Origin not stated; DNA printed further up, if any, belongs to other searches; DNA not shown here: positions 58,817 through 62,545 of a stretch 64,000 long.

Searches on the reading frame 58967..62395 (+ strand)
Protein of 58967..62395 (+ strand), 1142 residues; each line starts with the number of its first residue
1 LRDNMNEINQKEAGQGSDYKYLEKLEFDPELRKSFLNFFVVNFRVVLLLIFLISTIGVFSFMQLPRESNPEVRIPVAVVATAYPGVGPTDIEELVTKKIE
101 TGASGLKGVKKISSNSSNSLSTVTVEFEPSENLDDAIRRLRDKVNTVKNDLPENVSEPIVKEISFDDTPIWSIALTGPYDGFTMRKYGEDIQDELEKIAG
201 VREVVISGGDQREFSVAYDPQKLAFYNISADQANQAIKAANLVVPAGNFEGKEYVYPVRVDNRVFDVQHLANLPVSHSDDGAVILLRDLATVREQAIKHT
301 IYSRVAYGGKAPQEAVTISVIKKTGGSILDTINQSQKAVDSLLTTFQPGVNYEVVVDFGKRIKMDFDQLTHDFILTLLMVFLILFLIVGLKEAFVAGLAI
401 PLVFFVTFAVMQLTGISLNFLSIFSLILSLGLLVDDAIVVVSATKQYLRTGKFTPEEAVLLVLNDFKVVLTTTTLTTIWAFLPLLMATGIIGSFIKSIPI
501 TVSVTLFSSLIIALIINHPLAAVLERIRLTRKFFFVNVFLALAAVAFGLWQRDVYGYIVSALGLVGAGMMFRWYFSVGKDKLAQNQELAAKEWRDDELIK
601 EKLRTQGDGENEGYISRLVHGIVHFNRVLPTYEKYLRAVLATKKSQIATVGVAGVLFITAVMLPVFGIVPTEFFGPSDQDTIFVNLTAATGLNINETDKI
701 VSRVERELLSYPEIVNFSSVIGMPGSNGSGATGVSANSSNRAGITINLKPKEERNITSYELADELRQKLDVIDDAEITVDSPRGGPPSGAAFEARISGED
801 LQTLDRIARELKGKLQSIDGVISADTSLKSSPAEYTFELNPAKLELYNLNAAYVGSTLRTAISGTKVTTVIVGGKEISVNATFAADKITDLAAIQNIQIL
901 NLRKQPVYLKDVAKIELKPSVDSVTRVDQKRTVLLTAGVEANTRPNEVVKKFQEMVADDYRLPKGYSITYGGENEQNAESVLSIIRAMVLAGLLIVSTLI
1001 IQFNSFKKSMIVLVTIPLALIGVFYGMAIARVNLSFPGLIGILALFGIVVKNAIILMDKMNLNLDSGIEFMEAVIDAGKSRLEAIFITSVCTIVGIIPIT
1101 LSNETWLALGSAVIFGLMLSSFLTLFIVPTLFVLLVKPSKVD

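Call 70: search_protein_families(library=pfam, proteins=[window:58967-62395:+], max_evalue=0.0001)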
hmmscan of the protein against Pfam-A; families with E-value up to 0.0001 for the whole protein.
window:58967-62395:+ (1142 aa): 2 families
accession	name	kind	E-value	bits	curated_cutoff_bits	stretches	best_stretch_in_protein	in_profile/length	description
PF00873.25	ACR_tran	-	4.9e-175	584.5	28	2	36-532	2-497/1021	AcrB/AcrD/AcrF family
PF00403.32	HMA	-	1.5e-05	25.7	24.8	0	97-140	14-56/62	Heavy-metal-associated domain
